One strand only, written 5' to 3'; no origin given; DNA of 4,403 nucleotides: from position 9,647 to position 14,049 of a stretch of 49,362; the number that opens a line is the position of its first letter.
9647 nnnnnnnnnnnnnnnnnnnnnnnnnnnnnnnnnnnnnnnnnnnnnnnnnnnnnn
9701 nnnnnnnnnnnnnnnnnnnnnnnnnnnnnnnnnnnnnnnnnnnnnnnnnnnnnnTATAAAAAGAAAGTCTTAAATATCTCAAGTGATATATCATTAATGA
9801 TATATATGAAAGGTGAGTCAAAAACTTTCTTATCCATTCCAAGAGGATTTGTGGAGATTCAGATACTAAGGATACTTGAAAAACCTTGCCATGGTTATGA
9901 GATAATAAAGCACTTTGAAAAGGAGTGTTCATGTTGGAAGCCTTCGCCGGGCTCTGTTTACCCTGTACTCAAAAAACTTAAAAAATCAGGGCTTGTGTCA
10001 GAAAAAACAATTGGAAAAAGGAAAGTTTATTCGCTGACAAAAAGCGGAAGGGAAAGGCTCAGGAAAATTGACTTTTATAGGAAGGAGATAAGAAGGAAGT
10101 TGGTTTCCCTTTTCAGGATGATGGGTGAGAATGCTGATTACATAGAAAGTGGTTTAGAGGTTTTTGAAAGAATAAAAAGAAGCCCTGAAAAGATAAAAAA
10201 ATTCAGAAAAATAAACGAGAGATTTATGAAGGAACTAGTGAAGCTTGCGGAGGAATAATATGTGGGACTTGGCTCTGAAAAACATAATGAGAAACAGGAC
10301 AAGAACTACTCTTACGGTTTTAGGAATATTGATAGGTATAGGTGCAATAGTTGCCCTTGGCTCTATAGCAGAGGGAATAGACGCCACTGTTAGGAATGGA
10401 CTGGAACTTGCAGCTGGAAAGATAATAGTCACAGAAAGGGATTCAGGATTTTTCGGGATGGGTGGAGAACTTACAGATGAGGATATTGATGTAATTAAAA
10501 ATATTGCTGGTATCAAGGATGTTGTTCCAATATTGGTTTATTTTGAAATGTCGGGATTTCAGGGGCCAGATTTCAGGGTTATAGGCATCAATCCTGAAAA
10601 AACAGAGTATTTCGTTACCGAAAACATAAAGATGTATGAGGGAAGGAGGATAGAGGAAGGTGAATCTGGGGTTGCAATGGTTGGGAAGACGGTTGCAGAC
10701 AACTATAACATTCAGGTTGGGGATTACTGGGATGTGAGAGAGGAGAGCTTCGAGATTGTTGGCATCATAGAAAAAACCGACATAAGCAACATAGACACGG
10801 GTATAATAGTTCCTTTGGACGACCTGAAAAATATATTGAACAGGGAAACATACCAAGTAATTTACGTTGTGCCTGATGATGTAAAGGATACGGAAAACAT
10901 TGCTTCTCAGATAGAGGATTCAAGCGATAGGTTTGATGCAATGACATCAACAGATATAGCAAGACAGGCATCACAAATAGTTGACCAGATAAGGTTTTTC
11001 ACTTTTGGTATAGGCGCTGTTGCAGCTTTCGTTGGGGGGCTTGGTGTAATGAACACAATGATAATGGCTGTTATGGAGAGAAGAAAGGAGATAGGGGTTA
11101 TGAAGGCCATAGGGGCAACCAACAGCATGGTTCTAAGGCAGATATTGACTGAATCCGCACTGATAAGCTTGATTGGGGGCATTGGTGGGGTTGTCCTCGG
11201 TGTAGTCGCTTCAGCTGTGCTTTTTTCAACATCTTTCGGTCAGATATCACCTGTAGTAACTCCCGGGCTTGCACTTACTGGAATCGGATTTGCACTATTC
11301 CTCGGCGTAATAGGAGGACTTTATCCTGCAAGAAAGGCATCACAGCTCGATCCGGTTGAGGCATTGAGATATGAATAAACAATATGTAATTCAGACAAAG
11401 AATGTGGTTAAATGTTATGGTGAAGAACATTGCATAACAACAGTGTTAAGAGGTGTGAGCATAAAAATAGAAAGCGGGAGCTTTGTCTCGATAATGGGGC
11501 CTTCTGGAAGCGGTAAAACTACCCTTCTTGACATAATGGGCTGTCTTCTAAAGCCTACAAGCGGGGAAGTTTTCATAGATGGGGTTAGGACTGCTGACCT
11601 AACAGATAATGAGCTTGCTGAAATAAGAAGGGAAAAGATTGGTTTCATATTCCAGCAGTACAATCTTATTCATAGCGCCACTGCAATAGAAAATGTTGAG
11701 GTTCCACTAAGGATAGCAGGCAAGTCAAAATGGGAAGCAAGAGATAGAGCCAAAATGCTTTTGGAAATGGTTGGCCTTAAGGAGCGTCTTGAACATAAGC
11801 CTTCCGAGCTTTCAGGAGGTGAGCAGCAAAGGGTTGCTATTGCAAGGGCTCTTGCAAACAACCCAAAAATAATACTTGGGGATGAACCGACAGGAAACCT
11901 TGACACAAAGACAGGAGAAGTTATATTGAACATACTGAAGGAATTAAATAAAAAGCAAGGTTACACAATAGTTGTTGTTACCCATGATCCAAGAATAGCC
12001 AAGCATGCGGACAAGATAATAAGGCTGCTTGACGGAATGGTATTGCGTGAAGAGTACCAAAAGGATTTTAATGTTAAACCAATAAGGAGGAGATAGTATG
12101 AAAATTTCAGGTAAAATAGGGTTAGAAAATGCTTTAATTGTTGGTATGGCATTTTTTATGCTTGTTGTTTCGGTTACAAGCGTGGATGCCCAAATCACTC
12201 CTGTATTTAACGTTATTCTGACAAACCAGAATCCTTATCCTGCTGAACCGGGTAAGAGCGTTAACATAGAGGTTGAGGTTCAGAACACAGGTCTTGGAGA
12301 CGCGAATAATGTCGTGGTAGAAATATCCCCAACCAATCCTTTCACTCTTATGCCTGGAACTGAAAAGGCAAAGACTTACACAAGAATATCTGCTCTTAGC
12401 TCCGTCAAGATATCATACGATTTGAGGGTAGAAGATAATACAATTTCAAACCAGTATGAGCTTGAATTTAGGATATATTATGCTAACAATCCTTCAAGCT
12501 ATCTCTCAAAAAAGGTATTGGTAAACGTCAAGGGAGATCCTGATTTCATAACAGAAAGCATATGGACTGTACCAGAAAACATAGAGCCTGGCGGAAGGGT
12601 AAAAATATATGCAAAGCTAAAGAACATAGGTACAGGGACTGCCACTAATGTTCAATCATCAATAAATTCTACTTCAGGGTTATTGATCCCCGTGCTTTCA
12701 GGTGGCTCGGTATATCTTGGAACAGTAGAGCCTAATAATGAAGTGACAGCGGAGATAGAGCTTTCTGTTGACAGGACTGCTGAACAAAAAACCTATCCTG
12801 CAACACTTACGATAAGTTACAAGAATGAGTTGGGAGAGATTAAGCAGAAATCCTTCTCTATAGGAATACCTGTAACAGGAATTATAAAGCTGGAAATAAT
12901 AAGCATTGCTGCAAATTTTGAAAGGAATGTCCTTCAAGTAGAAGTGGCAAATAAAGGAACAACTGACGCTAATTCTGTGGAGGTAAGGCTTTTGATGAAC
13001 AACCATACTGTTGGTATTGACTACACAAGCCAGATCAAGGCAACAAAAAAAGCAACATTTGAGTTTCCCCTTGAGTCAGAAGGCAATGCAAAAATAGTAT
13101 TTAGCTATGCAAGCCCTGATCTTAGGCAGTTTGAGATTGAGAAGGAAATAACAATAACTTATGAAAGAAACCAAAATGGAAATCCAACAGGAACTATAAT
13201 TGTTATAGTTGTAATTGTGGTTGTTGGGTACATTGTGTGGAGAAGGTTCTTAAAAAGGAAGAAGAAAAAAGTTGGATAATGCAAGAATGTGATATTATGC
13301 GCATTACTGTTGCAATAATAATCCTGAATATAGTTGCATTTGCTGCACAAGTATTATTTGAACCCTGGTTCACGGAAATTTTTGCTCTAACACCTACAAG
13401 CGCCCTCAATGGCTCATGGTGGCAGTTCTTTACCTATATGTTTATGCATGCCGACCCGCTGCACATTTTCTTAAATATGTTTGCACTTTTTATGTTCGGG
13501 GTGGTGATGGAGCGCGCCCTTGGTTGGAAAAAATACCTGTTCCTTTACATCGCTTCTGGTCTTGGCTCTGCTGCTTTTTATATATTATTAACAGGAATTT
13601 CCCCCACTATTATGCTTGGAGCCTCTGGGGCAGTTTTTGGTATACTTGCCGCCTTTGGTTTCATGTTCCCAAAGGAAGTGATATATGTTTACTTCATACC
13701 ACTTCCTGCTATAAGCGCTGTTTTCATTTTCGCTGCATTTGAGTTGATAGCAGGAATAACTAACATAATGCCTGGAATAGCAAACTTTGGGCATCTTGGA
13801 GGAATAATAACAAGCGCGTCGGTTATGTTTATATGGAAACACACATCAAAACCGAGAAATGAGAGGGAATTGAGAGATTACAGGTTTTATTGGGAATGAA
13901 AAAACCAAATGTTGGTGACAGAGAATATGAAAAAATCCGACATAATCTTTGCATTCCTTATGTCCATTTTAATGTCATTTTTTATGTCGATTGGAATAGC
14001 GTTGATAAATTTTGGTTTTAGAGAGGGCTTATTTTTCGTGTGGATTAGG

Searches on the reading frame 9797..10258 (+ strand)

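Call 81: search_protein_families(library=pfam, proteins=[window:9797-10258:+], max_evalue=0.00001)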
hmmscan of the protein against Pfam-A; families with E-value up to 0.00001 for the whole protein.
window:9797-10258:+ (153 aa): 1 family
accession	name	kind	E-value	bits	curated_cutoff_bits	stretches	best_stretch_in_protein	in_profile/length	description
PF03551.20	PadR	-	3.7e-18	65.7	27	1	23-90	1-75/75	Transcriptional regulator PadR-like family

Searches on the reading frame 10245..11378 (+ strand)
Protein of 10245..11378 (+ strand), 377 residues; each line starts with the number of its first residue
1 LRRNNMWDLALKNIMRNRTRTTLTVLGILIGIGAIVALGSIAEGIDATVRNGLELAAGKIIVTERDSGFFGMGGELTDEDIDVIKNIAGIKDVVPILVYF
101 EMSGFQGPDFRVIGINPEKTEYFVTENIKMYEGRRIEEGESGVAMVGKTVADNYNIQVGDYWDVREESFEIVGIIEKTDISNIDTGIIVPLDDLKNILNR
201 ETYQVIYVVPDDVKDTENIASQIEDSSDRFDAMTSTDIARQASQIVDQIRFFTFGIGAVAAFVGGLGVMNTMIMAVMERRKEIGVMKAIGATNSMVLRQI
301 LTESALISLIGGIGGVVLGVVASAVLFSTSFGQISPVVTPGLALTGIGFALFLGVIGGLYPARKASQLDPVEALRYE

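Call 81: search_protein_families(library=pfam, proteins=[window:10245-11378:+], max_evalue=0.00001)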
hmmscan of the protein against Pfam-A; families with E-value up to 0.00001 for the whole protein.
window:10245-11378:+ (377 aa): 2 families
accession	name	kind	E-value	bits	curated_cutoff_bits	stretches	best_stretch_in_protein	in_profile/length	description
PF12704.14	MacB_PCD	-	1.9e-27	97.4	27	1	21-225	1-206/207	MacB-like periplasmic core domain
PF02687.27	FtsX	-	3e-23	82.6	25.5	1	256-370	3-120/120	FtsX-like permease C-terminal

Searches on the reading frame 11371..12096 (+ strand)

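Call 81: search_protein_families(library=pfam, proteins=[window:11371-12096:+], max_evalue=0.00001)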
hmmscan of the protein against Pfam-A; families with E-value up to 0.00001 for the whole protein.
window:11371-12096:+ (241 aa): 4 families
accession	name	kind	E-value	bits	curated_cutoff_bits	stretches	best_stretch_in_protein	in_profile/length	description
PF00005.33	ABC_tran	-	8.3e-34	117.6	25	1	26-174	1-136/137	ABC transporter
PF02463.25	SMC_N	-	4.1e-09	36.6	40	1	36-219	24-211/220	RecF/RecN/SMC N terminal domain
PF13555.12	AAA_29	-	4.3e-06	26.8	27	1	28-64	14-50/61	P-loop containing region of AAA domain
PF13304.12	AAA_21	-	9.5e-06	26.3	27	0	39-60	2-23/304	AAA domain, putative AbiEii toxin, Type IV TA system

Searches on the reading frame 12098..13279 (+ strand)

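Call 82: search_protein_families(library=pfam, proteins=[window:12098-13279:+], max_evalue=0.00001)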
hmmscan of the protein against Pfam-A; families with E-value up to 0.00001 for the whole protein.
window:12098-13279:+ (393 aa): 2 families
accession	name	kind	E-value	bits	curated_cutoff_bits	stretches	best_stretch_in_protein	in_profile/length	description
PF07705.17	CARDB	-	2.5e-13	50.6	22.7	0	275-329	19-75/101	CARDB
PF10633.15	NPCBM_assoc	-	1.4e-06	28.9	24.4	0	162-241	1-77/78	NPCBM-associated, NEW3 domain of alpha-galactosidase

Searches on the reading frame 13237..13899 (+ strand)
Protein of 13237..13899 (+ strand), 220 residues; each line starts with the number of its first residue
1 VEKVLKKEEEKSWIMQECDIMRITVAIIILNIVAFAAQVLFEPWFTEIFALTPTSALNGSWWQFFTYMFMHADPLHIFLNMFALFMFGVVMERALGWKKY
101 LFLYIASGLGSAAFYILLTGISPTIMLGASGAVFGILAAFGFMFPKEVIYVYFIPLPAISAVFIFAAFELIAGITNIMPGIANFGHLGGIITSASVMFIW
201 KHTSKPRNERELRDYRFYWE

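Call 82: search_protein_families(library=pfam, proteins=[window:13237-13899:+], max_evalue=0.00001)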
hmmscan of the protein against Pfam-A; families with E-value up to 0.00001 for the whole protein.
window:13237-13899:+ (220 aa): 1 family
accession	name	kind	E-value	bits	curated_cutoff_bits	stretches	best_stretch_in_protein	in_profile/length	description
PF01694.28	Rhomboid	-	2.7e-30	105.9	22.6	1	59-200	2-140/143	Rhomboid domain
